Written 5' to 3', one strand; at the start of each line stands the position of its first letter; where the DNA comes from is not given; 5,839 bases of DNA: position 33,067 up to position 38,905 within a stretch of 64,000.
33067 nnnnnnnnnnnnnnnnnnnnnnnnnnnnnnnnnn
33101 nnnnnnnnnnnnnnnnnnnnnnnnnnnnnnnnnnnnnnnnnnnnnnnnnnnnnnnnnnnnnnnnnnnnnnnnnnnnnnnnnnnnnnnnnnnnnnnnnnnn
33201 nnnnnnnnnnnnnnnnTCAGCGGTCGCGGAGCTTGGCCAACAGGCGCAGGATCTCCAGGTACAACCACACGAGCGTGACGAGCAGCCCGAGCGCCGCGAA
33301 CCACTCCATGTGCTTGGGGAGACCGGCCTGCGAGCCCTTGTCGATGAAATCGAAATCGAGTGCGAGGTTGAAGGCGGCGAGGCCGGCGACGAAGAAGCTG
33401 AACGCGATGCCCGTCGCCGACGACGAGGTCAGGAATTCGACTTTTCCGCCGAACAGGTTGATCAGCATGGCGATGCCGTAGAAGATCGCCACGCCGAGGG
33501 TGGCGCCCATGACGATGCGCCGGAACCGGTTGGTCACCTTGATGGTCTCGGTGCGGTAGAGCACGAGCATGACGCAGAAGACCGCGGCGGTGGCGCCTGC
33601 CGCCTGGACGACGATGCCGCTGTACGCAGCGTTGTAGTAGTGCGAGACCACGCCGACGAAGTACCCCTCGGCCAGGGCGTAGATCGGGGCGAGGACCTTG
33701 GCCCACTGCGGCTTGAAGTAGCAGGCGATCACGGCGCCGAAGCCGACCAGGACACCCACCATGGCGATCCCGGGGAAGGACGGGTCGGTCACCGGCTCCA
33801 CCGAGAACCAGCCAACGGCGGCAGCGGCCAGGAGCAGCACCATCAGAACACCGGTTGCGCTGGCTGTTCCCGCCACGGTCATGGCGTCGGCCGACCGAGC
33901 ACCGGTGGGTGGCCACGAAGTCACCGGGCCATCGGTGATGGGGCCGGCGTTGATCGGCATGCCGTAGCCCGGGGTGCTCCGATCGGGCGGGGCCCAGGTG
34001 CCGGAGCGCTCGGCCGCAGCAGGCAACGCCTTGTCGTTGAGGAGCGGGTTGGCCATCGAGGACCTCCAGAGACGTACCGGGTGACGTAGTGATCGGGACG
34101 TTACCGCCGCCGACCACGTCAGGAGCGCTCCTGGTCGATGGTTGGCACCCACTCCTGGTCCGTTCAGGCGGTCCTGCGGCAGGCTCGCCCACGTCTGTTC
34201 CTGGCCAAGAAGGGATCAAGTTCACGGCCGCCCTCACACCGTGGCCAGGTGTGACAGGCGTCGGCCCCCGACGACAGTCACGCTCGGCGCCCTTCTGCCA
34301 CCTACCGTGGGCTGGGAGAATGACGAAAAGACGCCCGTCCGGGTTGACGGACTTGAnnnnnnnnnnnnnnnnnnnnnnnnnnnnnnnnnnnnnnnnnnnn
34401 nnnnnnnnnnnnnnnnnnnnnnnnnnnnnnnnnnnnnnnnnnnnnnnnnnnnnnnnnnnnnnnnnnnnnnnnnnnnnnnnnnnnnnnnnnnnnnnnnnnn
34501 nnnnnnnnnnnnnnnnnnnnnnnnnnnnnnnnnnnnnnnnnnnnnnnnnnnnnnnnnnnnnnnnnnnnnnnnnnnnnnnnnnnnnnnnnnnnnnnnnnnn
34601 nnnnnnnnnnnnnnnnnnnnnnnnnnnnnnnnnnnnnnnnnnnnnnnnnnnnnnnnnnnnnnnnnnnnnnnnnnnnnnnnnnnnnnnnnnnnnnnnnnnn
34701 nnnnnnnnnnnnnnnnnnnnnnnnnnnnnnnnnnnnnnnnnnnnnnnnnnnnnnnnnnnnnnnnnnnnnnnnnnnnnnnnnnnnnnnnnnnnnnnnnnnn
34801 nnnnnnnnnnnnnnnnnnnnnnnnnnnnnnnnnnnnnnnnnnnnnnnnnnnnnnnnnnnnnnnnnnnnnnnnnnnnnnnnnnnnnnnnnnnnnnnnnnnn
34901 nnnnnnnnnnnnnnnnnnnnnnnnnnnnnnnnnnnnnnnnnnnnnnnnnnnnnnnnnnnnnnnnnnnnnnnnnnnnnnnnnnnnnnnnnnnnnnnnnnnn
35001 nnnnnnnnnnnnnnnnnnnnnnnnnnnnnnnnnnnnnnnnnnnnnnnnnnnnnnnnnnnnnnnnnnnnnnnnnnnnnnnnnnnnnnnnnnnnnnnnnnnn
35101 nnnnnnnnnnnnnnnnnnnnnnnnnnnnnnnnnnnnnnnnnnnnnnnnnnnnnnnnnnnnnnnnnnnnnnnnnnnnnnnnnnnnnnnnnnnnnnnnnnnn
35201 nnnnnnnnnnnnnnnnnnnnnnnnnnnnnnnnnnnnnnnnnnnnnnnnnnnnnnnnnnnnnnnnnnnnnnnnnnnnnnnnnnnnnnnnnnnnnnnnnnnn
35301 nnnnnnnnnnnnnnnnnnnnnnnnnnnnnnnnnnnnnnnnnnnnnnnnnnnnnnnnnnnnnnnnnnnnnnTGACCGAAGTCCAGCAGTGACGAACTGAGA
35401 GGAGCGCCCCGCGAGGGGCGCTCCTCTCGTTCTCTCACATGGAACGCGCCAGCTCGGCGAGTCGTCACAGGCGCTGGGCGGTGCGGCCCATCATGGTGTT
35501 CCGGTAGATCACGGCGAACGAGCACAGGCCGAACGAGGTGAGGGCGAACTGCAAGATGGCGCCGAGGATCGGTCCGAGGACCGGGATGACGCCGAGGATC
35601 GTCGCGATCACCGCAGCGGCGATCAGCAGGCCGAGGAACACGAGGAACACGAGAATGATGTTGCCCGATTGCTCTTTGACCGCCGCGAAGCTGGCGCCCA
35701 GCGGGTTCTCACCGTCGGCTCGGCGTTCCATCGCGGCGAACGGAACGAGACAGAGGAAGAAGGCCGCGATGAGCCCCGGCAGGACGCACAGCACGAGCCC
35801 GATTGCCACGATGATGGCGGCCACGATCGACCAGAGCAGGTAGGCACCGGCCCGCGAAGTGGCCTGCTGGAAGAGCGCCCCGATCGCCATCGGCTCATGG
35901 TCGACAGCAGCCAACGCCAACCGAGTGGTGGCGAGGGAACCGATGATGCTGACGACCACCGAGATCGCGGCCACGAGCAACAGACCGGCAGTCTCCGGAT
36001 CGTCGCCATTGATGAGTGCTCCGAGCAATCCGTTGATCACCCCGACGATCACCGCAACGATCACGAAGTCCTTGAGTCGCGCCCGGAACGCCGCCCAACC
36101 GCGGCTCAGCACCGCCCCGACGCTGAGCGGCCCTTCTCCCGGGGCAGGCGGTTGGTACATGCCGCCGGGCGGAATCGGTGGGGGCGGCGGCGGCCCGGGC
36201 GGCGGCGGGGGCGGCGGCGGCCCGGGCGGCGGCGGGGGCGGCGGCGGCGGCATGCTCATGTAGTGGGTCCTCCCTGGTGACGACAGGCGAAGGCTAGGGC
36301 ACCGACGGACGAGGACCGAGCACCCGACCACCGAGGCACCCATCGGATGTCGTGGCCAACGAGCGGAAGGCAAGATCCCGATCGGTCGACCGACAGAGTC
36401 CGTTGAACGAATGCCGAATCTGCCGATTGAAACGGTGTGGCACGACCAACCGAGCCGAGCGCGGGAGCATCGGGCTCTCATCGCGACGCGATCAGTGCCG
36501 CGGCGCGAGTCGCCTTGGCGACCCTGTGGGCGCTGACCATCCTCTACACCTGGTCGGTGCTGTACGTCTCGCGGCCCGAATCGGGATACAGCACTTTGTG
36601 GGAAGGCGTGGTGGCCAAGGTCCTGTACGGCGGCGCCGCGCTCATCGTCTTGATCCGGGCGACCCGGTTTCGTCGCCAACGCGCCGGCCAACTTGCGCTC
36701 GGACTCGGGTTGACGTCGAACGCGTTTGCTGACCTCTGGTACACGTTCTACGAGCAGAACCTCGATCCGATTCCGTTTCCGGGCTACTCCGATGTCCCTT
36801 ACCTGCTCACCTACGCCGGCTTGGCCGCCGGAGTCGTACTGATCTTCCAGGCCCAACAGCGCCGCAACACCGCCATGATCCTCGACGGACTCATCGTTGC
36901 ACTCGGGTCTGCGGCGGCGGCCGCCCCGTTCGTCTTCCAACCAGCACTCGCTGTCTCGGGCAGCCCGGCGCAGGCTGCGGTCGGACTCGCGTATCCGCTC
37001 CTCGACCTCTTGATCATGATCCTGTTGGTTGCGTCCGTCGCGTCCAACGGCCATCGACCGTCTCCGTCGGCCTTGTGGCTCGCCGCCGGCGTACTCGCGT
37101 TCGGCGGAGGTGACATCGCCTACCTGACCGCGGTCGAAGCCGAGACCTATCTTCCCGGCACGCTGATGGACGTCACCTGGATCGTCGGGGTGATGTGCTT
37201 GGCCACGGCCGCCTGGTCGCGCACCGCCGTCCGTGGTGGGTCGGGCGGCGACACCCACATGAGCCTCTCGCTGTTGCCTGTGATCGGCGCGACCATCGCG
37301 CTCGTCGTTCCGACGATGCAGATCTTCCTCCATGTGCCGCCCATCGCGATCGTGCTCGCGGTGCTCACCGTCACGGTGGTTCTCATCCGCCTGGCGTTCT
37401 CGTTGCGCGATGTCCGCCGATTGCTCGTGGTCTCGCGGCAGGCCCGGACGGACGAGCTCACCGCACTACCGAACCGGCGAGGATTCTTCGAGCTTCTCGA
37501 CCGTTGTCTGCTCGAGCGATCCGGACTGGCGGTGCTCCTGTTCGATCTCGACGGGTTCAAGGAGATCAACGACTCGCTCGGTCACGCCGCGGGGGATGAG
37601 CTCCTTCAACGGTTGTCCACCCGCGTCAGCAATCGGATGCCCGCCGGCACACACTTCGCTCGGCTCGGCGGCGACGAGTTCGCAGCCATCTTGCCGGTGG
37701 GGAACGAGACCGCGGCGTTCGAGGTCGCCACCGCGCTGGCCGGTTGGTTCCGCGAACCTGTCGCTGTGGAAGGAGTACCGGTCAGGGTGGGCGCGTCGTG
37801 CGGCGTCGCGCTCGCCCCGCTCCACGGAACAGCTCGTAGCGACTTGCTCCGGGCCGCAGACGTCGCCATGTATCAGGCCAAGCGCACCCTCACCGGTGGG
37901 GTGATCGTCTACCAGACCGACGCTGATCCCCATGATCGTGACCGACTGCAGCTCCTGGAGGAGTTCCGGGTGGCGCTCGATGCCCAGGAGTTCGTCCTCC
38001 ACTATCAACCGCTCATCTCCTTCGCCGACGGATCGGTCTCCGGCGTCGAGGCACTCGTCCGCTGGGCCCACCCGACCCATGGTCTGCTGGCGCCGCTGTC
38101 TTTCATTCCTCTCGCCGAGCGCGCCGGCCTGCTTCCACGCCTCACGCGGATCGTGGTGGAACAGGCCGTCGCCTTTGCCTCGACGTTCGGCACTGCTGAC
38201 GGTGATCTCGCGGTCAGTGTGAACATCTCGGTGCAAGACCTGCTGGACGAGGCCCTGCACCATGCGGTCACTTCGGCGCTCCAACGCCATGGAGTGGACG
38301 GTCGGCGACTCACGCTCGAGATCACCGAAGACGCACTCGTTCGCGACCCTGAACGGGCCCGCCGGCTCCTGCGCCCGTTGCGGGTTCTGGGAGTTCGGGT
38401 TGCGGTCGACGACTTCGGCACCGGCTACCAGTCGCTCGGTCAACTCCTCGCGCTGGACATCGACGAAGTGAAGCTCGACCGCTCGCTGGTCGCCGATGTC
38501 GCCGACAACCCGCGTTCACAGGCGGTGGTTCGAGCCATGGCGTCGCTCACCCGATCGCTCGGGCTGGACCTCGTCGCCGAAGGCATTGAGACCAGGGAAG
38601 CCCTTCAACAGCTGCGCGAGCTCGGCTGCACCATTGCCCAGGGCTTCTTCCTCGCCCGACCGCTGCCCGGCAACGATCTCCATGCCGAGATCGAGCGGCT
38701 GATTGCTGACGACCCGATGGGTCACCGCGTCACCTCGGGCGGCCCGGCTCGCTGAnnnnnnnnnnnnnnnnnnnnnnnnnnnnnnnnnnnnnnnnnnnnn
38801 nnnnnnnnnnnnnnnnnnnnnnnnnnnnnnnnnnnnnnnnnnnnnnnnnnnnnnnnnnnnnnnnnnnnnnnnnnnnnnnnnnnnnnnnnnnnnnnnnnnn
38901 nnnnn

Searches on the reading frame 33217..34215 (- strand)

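Call 7: search_protein_families(library=pfam, proteins=[window:33217-34215:-])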
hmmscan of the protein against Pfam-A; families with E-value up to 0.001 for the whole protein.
window:33217-34215:- (332 aa): 2 families
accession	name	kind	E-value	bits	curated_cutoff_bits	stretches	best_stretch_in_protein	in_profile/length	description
PF12811.12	BaxI_1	-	2.7e-74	250.1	26.2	1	107-330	16-232/233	Bax inhibitor 1 like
PF01027.25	Bax1-I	-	6.1e-13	49.5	34.1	1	126-326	15-207/207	Inhibitor of apoptosis-promoting Bax1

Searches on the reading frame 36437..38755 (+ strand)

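Call 7: search_protein_families(library=pfam, proteins=[window:36437-38755:+])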
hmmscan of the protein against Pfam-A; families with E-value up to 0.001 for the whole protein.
window:36437-38755:+ (772 aa): 2 families
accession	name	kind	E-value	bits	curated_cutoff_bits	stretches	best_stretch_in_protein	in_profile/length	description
PF00563.25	EAL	-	3.3e-73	246.4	31.3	1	508-742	2-236/236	EAL domain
PF00990.26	GGDEF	-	1e-33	116.8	23.8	1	337-484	2-157/161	Diguanylate cyclase, GGDEF domain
